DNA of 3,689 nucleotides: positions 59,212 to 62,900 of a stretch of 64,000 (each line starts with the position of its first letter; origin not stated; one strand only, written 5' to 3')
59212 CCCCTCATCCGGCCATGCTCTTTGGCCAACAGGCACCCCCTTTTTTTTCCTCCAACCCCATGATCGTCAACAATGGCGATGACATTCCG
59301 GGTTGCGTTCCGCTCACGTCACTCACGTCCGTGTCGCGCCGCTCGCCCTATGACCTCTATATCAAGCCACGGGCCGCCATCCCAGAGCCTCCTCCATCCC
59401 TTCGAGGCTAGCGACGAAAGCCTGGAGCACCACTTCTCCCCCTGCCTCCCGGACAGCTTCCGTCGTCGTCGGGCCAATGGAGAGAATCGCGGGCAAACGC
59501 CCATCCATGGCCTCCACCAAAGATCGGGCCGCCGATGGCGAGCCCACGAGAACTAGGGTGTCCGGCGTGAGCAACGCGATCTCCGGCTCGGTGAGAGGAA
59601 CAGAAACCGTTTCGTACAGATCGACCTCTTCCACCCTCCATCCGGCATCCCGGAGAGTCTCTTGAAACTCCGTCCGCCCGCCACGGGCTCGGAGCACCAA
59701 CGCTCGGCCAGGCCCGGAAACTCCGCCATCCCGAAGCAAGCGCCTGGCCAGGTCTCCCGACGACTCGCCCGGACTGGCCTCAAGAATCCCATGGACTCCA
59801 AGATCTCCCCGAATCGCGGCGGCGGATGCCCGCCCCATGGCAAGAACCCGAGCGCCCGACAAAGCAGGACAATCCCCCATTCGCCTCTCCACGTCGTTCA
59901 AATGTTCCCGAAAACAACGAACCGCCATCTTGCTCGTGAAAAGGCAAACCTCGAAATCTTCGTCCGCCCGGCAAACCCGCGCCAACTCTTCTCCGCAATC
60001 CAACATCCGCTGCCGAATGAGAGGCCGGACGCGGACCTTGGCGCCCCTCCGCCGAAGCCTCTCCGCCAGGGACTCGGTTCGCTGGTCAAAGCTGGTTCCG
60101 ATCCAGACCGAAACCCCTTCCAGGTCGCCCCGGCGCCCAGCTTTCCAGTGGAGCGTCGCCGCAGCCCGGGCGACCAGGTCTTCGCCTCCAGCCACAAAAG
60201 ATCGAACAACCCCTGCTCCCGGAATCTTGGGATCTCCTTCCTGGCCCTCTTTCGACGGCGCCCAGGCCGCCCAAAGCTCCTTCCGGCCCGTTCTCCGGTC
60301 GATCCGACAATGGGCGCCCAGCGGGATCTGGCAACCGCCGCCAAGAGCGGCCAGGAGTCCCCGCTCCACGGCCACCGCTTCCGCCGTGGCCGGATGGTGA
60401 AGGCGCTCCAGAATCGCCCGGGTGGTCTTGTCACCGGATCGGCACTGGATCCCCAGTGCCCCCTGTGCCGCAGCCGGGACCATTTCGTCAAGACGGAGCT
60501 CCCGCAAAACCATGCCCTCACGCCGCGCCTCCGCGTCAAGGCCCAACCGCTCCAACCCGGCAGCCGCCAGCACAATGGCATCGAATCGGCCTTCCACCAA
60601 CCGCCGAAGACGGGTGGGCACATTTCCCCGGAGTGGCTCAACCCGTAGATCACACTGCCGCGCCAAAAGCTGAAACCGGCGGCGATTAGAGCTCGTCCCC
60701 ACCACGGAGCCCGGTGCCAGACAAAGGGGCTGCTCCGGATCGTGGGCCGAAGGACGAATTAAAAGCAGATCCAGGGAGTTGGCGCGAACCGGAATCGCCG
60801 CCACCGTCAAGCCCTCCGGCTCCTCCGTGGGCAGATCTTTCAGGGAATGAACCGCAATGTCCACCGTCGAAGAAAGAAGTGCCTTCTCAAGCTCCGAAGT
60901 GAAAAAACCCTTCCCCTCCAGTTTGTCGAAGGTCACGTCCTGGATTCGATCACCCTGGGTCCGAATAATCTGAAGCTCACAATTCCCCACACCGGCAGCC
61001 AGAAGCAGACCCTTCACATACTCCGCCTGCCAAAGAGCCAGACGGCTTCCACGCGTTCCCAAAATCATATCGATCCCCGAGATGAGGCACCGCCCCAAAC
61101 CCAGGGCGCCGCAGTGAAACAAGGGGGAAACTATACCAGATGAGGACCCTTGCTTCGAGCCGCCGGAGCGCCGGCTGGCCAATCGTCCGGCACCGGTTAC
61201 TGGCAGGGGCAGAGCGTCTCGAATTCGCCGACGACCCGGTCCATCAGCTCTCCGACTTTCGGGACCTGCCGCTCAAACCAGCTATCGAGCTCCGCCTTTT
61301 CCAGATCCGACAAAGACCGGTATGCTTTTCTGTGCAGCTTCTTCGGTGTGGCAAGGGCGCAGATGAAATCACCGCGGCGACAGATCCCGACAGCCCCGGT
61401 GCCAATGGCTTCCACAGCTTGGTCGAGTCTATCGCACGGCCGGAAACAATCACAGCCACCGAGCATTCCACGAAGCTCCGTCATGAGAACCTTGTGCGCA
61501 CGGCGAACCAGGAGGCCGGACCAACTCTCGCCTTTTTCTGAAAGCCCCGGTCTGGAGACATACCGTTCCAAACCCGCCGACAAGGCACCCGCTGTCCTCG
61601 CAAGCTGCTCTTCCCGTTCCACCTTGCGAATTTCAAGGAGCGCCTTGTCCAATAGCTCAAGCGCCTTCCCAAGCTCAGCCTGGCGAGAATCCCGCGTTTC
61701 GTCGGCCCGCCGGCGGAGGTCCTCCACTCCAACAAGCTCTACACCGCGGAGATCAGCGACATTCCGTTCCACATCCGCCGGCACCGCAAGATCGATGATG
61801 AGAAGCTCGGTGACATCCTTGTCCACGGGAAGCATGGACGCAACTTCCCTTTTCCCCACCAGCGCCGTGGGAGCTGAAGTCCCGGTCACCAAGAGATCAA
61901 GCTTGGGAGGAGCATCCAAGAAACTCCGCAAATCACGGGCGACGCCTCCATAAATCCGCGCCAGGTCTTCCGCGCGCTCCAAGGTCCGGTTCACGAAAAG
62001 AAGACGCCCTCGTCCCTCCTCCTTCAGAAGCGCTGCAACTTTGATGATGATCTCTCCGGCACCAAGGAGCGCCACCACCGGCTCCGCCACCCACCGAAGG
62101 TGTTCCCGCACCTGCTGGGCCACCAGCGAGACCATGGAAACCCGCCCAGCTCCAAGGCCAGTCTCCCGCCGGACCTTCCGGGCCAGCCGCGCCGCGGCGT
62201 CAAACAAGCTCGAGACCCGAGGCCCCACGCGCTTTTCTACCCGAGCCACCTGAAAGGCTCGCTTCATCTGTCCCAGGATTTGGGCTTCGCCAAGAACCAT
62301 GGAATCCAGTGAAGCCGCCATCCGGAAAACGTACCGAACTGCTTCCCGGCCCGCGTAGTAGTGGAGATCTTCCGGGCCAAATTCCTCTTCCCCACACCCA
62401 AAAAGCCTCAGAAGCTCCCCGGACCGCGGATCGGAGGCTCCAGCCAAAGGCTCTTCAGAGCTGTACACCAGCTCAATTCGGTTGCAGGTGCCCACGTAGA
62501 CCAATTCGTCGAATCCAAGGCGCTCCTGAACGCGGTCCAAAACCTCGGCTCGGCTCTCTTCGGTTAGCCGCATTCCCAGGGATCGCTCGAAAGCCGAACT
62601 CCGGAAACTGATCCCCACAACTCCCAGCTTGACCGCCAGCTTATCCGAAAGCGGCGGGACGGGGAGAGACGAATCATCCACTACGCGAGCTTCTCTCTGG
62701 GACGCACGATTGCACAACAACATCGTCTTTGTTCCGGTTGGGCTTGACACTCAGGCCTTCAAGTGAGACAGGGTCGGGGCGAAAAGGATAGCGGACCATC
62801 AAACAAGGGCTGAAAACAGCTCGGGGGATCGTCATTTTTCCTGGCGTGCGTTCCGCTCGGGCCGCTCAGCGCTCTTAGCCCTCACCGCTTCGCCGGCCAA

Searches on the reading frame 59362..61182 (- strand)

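Call 11: search_protein_families(library=pfam, proteins=[window:59362-61182:-], max_evalue=0.001)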
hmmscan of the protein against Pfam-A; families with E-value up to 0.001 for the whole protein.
window:59362-61182:- (606 aa): 3 families
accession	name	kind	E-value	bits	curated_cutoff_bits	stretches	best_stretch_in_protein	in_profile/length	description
PF01379.25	Porphobil_deam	-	1e-69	234.7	22.1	1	40-255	2-206/207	Porphobilinogen deaminase, dipyromethane cofactor binding domain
PF02602.20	HEM4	-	1.2e-31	110.1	27.5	1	371-596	2-229/231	Uroporphyrinogen-III synthase HemD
PF03900.20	Porphobil_deamC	-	4.8e-07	30.5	26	1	268-295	2-29/74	Porphobilinogen deaminase, C-terminal domain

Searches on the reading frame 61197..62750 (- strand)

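Call 22: search_protein_families(library=ncbifam, proteins=[window:61197-62750:-], max_evalue=1)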
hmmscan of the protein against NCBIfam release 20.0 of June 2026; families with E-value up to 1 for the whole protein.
window:61197-62750:- (517 aa): 12 families
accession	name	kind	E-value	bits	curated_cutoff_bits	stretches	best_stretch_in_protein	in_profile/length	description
TIGR01035.1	hemA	equivalog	1.2e-63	215.5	209.55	1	43-392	2-347/416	glutamyl-tRNA reductase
NF000744.0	PRK00045.1-3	equivalog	2.6e-57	194.6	429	1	41-395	2-358/447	glutamyl-tRNA reductase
NF000750.0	PRK00045.3-4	equivalog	5.2e-36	124.5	289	1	79-384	38-338/439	glutamyl-tRNA reductase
NF000752.0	PRK00045.4-2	equivalog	8.6e-28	97.6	381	1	86-376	50-312/412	glutamyl-tRNA reductase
NF001909.0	PRK00676.1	equivalog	2.1e-20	73.1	478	1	41-344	2-285/338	glutamyl-tRNA reductase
NF000751.1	PRK00045.4-1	equivalog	6.4e-19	68.3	478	1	82-269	46-229/426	glutamyl-tRNA reductase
NF010548.0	PRK13940.1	equivalog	1.2e-17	63.9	469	1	133-376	91-327/414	glutamyl-tRNA reductase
NF001312.0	PRK00258.1-4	equivalog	0.00086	18.7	295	1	215-292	119-198/285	shikimate dehydrogenase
NF001310.0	PRK00258.1-2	equivalog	0.0032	16.6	221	1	222-293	120-196/279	shikimate dehydrogenase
NF006802.0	PRK09310.1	equivalog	0.006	15.4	598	1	221-289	330-396/477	bifunctional 3-dehydroquinate dehydratase/shikimate dehydrogenase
NF001319.0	PRK00258.3-3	equivalog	0.0094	15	252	1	210-292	110-193/279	shikimate dehydrogenase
TIGR00507.1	aroE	equivalog_domain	0.1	11.7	200.2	1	218-269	111-162/270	shikimate dehydrogenase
